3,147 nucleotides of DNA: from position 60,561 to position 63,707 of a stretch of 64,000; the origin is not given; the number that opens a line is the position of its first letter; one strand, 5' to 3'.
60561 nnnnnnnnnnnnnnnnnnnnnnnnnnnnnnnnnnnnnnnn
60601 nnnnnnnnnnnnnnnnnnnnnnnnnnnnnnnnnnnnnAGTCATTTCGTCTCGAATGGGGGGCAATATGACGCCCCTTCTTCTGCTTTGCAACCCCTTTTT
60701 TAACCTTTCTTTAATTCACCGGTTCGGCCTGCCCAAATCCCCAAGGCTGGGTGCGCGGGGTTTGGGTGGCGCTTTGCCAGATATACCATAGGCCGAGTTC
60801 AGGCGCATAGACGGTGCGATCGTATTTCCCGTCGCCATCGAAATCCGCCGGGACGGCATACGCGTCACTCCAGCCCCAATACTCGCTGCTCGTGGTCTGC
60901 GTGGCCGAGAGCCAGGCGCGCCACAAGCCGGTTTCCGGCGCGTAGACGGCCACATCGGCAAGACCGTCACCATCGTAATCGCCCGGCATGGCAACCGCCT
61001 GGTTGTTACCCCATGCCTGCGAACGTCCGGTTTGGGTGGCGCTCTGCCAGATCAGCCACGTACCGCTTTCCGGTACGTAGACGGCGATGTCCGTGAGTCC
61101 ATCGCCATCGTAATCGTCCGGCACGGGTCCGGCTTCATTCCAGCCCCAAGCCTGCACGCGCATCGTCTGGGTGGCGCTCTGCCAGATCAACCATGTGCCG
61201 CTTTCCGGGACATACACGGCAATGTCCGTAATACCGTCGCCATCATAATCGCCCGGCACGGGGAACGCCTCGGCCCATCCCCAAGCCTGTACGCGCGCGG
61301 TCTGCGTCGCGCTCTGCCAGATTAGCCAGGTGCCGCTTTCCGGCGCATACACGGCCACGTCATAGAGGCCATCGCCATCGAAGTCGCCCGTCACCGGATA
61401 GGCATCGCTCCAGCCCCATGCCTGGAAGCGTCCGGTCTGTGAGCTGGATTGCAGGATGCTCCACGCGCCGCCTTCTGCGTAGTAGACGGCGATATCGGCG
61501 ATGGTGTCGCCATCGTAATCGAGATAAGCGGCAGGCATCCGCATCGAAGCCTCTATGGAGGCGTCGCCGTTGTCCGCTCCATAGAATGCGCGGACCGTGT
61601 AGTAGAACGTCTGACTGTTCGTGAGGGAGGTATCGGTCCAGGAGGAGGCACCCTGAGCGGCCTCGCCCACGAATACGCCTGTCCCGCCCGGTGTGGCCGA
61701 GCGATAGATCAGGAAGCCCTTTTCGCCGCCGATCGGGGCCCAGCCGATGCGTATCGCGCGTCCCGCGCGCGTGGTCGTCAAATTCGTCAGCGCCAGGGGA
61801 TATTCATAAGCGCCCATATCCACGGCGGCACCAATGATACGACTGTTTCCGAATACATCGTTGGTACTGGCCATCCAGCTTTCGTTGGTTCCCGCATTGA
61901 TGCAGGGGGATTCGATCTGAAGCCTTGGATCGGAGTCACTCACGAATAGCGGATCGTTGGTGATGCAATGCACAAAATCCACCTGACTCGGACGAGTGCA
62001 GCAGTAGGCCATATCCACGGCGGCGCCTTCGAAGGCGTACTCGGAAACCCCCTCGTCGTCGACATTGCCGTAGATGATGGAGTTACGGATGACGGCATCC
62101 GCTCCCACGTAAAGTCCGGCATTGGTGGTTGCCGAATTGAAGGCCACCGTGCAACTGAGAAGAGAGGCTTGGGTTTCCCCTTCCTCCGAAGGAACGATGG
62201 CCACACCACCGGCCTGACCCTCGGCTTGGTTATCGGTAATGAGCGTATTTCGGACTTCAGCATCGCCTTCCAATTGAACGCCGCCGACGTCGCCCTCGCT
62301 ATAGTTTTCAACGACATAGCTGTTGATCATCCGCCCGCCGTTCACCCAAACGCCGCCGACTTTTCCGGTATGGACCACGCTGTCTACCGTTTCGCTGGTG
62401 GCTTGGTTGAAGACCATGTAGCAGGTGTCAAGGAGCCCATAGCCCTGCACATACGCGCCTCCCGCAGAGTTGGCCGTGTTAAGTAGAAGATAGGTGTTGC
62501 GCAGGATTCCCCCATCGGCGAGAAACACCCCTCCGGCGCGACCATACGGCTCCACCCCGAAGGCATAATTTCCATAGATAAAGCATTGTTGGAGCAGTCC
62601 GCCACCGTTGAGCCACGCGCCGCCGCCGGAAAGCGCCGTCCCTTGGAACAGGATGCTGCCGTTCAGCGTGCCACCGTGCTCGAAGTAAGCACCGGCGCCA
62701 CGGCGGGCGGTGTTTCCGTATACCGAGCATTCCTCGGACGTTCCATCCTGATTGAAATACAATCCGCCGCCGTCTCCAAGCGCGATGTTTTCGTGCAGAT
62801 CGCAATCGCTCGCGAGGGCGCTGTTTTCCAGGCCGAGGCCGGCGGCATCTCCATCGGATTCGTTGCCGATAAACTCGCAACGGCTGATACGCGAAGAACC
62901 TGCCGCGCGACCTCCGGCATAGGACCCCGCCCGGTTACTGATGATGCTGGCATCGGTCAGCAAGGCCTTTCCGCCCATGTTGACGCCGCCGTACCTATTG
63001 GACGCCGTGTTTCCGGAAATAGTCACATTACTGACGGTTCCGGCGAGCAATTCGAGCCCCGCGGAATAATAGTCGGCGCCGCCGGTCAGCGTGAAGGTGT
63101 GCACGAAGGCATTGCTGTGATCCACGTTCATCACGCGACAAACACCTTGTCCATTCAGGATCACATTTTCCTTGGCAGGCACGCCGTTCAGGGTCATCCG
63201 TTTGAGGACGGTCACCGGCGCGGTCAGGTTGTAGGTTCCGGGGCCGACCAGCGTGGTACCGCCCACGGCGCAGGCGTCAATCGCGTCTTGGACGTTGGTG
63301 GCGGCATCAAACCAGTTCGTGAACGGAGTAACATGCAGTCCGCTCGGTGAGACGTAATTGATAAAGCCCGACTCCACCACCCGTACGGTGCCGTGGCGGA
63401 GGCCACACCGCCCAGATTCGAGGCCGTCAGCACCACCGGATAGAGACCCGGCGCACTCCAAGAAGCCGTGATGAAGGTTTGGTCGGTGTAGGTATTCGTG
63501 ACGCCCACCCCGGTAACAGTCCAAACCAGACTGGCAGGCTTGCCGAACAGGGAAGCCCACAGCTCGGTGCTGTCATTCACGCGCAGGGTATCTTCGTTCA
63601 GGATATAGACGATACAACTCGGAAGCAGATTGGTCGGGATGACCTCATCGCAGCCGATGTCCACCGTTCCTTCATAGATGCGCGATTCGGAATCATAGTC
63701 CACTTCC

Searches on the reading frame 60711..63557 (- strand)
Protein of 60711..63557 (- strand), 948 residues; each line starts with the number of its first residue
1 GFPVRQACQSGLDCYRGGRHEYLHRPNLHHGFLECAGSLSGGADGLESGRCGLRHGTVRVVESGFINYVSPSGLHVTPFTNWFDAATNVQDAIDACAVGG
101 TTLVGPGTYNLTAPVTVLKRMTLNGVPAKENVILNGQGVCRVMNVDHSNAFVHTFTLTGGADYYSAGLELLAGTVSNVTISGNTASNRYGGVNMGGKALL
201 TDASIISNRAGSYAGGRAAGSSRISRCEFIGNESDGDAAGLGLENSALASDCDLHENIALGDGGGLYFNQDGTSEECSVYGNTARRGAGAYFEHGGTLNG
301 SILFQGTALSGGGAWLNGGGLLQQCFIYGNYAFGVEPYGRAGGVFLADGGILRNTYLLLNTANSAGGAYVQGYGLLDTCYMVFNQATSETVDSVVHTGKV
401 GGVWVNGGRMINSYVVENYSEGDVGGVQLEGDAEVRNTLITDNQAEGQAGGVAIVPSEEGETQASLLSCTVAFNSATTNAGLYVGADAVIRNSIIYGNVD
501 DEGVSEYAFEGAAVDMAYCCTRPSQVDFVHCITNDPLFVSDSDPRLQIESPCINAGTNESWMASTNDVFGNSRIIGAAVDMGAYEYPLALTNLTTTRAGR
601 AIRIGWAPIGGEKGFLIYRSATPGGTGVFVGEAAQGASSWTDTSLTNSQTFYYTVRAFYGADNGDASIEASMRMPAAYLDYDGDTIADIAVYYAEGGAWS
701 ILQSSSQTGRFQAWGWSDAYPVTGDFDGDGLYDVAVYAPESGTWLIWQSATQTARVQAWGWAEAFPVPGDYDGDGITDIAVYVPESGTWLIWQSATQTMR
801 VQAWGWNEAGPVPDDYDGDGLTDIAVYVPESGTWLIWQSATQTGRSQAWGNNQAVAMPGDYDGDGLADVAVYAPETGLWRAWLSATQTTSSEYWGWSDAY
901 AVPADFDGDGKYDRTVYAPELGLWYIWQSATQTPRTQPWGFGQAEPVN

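Call 80: search_protein_families(library=pfam, proteins=[window:60711-63557:-], max_evalue=0.00001)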
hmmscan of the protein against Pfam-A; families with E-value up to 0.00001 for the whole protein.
window:60711-63557:- (948 aa): 3 families
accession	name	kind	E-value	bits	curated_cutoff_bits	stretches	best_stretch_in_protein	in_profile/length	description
PF01839.29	FG-GAP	-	4.5e-27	93.9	22.1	0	722-742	6-26/37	FG-GAP repeat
PF13517.12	FG-GAP_3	-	4e-16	59.8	26.9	1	815-871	1-61/61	FG-GAP-like repeat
PF13229.12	Beta_helix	-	9.6e-08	32.2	25.9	1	172-297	28-149/158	Right handed beta helix region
